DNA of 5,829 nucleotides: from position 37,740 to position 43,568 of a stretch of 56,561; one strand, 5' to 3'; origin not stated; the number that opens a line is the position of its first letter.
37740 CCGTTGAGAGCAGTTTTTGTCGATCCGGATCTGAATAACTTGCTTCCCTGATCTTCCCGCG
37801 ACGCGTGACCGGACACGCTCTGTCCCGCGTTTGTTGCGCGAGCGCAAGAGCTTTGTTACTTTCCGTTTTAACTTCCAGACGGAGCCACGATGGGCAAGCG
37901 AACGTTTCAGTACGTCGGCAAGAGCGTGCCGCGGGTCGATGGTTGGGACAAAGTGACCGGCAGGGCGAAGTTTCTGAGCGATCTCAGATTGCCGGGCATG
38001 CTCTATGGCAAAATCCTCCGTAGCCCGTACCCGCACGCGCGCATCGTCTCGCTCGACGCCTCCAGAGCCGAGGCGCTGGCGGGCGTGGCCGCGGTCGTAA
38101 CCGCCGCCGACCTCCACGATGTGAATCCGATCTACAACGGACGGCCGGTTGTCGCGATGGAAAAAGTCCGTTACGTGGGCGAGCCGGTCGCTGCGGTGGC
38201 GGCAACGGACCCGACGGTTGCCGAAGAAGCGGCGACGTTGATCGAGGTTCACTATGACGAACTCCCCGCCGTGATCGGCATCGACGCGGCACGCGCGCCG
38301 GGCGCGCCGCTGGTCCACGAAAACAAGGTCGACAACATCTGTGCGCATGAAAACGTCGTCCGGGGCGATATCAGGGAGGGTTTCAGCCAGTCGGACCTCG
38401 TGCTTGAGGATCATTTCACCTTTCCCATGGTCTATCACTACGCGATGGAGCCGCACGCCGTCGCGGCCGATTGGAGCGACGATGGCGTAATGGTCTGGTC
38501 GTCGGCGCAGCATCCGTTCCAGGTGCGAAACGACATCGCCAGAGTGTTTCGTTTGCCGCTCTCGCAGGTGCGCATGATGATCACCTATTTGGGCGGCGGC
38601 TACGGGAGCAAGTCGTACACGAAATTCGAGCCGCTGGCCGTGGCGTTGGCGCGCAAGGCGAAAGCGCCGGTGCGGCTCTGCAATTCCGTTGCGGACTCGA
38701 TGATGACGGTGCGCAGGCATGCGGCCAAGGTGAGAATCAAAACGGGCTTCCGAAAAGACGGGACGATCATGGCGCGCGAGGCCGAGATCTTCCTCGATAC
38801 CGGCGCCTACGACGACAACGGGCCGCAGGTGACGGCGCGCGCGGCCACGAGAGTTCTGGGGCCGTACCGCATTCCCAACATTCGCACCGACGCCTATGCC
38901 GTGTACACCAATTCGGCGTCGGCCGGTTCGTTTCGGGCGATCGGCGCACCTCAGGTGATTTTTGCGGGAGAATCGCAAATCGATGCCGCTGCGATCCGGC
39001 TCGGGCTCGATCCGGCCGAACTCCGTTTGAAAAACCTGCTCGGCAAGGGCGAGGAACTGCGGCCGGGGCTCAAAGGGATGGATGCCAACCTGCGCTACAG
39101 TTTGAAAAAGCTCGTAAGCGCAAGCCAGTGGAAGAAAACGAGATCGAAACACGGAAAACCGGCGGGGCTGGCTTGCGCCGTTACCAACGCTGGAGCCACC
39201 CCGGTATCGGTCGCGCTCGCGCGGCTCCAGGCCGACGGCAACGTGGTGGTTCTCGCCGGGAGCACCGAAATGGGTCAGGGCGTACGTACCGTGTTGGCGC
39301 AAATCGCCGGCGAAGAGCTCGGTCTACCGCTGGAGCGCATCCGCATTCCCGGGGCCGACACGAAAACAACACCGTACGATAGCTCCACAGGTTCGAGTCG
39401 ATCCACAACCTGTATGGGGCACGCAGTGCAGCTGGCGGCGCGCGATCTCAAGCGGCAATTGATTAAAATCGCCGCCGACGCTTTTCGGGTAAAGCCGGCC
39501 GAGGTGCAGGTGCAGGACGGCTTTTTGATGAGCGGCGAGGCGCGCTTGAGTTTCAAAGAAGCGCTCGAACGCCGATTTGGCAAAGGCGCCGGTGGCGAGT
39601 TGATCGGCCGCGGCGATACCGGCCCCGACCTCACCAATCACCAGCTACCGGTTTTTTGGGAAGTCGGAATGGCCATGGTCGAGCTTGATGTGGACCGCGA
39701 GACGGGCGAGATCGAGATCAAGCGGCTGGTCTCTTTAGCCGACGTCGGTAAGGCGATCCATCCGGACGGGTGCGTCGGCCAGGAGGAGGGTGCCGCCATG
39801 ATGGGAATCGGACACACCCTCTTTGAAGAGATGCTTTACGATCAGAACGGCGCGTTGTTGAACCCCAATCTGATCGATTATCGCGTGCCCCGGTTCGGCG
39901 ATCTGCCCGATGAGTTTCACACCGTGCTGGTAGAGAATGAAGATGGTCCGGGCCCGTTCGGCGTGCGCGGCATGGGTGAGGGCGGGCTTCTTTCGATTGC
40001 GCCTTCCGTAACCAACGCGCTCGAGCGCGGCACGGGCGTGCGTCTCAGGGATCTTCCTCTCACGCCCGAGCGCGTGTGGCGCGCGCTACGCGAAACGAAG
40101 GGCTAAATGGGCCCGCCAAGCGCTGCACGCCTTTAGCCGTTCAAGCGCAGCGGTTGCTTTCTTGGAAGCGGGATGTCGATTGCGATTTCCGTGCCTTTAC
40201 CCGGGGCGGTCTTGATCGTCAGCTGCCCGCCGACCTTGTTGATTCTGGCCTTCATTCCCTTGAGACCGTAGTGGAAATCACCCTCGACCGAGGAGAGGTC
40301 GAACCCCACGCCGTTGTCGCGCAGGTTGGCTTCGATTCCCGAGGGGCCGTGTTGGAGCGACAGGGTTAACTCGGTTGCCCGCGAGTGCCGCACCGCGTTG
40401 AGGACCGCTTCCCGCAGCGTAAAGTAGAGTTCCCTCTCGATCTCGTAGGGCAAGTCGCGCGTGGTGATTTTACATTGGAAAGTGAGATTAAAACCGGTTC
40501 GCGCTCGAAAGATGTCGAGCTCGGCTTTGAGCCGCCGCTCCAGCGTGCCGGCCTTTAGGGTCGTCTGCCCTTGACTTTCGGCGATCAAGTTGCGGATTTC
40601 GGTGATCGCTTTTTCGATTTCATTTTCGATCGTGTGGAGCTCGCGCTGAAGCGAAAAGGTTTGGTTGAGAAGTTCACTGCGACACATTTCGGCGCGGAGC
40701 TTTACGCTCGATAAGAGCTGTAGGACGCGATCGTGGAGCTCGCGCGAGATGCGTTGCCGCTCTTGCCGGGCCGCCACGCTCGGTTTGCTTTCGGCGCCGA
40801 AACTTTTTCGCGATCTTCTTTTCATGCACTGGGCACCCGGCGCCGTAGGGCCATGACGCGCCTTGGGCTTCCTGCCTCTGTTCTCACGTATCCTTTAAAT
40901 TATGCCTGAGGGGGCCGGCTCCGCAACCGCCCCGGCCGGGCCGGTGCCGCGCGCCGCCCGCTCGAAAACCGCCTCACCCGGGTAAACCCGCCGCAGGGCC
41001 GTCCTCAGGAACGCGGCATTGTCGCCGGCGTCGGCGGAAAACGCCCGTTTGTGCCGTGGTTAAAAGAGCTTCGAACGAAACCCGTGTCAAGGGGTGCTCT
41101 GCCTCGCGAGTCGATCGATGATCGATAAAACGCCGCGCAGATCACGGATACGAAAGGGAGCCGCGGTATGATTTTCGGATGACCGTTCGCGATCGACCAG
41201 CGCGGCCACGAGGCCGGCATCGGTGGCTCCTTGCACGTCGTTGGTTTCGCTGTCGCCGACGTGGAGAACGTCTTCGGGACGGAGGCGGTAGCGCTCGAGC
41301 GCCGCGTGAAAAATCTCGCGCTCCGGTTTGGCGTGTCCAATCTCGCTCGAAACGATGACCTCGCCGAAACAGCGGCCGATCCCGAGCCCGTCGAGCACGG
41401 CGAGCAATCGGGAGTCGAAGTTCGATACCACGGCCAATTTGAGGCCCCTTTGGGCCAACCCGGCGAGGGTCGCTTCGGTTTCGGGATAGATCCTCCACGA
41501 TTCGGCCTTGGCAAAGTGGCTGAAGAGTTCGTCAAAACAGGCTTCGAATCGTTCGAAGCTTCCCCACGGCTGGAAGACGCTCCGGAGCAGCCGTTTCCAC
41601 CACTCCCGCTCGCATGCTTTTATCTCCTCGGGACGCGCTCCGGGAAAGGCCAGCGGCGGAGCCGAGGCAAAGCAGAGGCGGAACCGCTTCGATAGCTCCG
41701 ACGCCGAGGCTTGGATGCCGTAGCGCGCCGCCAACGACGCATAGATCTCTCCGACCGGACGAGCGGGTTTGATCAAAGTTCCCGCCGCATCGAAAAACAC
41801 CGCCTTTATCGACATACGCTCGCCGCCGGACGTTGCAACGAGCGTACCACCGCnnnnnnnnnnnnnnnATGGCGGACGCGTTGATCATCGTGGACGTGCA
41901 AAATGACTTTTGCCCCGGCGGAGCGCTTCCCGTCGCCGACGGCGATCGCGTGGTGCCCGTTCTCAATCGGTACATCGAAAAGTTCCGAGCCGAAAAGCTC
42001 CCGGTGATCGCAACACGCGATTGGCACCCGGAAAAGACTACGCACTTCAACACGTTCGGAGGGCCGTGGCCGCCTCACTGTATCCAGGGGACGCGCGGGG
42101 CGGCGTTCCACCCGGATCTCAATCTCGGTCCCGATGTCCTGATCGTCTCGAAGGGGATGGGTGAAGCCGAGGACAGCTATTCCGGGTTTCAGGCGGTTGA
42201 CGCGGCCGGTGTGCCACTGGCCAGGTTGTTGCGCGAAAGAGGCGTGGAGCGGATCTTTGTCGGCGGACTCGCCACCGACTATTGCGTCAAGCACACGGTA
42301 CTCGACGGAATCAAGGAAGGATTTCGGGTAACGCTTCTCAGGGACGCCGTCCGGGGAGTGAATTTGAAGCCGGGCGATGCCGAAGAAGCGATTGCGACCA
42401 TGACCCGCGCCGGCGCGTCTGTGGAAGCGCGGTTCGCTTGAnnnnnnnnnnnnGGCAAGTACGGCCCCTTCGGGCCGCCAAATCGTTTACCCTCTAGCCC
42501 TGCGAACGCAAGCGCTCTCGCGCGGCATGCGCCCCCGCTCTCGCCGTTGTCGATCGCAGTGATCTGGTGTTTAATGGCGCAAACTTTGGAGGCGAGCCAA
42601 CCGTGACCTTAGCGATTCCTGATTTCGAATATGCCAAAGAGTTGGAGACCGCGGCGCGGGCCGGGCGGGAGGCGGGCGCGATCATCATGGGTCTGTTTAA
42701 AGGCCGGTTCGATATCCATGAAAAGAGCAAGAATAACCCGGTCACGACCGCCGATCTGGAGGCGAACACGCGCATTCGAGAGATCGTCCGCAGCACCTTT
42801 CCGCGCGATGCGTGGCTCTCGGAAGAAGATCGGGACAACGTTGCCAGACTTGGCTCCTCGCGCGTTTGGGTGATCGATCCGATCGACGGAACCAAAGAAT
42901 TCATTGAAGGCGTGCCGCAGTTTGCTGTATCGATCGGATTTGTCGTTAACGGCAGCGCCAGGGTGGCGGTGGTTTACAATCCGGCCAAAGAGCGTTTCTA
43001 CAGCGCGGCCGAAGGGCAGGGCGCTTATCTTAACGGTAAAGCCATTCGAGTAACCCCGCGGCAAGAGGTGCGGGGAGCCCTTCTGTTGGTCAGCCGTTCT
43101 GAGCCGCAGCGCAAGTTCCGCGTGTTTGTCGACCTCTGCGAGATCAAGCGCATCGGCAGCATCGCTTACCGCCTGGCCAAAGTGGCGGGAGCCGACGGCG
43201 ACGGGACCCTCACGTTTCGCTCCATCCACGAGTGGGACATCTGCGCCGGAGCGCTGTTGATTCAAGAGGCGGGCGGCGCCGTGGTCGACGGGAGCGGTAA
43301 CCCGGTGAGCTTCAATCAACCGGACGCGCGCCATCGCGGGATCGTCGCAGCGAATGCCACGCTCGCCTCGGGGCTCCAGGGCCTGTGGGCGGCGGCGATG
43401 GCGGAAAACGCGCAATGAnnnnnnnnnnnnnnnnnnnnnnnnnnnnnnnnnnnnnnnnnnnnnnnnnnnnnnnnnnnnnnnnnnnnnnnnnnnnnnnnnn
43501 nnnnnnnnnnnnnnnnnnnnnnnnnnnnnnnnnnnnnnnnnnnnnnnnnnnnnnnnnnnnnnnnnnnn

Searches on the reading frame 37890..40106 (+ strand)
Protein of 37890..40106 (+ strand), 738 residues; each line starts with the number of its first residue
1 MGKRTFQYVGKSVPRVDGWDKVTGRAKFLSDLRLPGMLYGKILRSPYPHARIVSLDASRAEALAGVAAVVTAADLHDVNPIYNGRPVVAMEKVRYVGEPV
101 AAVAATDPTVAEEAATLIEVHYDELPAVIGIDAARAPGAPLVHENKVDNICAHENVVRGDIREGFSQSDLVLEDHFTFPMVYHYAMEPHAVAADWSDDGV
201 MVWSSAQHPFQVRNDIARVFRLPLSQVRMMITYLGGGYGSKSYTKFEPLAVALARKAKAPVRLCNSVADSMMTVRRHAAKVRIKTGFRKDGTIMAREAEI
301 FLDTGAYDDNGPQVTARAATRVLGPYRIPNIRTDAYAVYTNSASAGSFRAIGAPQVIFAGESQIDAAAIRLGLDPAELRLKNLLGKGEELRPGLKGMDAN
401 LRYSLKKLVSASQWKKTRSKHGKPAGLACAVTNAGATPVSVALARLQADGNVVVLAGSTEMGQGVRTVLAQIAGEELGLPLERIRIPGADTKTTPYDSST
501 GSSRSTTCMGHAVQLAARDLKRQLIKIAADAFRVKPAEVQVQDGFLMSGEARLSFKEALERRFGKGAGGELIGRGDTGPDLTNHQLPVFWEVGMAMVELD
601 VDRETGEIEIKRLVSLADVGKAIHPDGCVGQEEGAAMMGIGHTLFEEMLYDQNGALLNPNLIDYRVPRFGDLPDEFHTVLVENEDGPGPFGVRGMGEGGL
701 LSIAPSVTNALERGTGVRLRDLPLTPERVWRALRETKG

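Call 30: search_protein_families(library=pfam, proteins=[window:37890-40106:+])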
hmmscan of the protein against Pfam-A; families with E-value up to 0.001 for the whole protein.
window:37890-40106:+ (738 aa): 3 families
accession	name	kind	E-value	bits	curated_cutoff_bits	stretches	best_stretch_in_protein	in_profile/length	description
PF02738.23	MoCoBD_1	-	4.7e-74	249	27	1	142-383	1-244/244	Molybdopterin cofactor-binding domain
PF20256.3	MoCoBD_2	-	9.9e-67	225.8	27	1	416-673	13-283/283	Molybdopterin cofactor-binding domain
PF01315.27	Ald_Xan_dh_C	-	7e-30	104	31.3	1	23-126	1-110/110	Aldehyde oxidase and xanthine dehydrogenase, a/b hammerhead domain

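Call 81: search_protein_families(library=ncbifam, max_evalue=1e-10, proteins=[window:37890-40106:+])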
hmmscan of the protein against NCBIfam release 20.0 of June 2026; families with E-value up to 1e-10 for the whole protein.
window:37890-40106:+ (738 aa): 13 families
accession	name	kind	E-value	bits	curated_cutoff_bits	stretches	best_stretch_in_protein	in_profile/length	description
TIGR03194.1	4hydrxCoA_A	equivalog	1e-167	559.8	994.55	1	13-733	1-746/746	4-hydroxybenzoyl-CoA reductase subunit alpha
NF043082.1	XdhA_XDHase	equivalog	7.1e-153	510.5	780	1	9-736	1-755/758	xanthine dehydrogenase subunit XdhA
NF007426.0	PRK09970.1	equivalog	3e-147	491.8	916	1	6-735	3-757/761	xanthine dehydrogenase molybdenum-binding subunit XdhA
TIGR03196.1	pucD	equivalog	1.3e-129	433.8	783.65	1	9-729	3-754/763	xanthine dehydrogenase subunit D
NF041018.1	glyceraldDH_alpha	equivalog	7.1e-125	418.1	790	1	7-730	1-741/741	glyceraldehyde dehydrogenase subunit alpha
TIGR03311.1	Se_dep_XDH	equivalog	1.7e-111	373.8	830.45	1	8-525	161-679/848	selenium-dependent xanthine dehydrogenase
NF040766.1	CODH_aero_grp5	exception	8.8e-110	368.1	950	2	6-547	2-576/785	aerobic carbon-monoxide dehydrogenase large subunit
TIGR02965.1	xanthine_xdhB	equivalog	3e-100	336.5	849.5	1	18-734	10-755/758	xanthine dehydrogenase molybdopterin binding subunit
TIGR03313.1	Se_sel_red_Mo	hypoth_equivalog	7.2e-98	328.4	1101.9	2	149-733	352-949/951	molybdopterin-dependent oxidoreductase Mo/Fe-S-binding subunit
NF045668.1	pterin_aldehy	equivalog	2.7e-91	307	1100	1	9-733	175-904/905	molybdopterin-dependent aldehyde oxidoreductase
NF041671.1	peri_hyde_PaoC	equivalog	5.1e-91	306.1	1180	1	7-734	16-732/735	aldehyde oxidoreductase molybdenum-binding subunit PaoC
TIGR02416.1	CO_dehy_Mo_lg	equivalog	4.8e-81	273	991.15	2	22-386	6-397/770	aerobic carbon-monoxide dehydrogenase large subunit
TIGR02969.1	mam_aldehyde_ox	subfamily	2.4e-61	207.6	1912.3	1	9-708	576-1272/1330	aldehyde oxidase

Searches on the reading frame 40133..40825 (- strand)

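Call 30: search_protein_families(library=pfam, proteins=[window:40133-40825:-])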
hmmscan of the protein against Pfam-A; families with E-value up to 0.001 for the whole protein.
window:40133-40825:- (230 aa): 3 families
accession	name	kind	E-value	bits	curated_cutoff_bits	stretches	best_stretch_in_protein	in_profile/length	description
PF07730.19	HisKA_3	-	3.3e-13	50.4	24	1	22-83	1-62/68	Histidine kinase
PF02518.31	HATPase_c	-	3.2e-11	44.1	26.4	1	130-221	3-110/111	Histidine kinase-, DNA gyrase B-, and HSP90-like ATPase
PF13581.12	HATPase_c_2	-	0.00034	21.1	27.4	1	124-180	23-84/127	Histidine kinase-like ATPase domain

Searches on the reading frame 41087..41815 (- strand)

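Call 30: search_protein_families(library=pfam, proteins=[window:41087-41815:-])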
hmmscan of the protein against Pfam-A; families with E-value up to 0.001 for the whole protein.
window:41087-41815:- (242 aa): 3 families
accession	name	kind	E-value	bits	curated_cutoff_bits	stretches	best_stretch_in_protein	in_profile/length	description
PF00702.32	Hydrolase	-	1.1e-29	104.6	26.4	1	3-201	1-191/191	haloacid dehalogenase-like hydrolase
PF13419.12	HAD_2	-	1.5e-17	64.8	23.8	1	56-206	28-177/178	Haloacid dehalogenase-like hydrolase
PF13242.12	Hydrolase_like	-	1.8e-10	41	22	1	162-218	3-59/75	HAD-hyrolase-like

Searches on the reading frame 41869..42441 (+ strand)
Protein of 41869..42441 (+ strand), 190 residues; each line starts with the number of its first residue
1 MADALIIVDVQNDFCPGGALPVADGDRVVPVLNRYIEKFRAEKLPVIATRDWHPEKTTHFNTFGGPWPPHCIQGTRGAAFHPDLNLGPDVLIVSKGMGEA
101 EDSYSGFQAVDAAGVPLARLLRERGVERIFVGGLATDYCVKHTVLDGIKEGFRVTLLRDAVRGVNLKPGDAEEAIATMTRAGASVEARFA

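Call 80: search_protein_families(library=pfam, proteins=[window:41869-42441:+])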
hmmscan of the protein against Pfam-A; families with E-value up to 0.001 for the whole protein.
window:41869-42441:+ (190 aa): 1 family
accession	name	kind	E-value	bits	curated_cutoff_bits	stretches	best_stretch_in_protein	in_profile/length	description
PF00857.26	Isochorismatase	-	2.7e-34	119.2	27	1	4-185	2-170/175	Isochorismatase domain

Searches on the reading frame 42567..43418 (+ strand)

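Call 80: search_protein_families(library=pfam, proteins=[window:42567-43418:+])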
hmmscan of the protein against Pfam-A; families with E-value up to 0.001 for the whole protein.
window:42567-43418:+ (283 aa): 1 family
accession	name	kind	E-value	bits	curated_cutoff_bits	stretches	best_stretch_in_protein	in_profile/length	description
PF00459.30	Inositol_P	-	8.8e-60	202.9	27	1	26-270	6-258/271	Inositol monophosphatase family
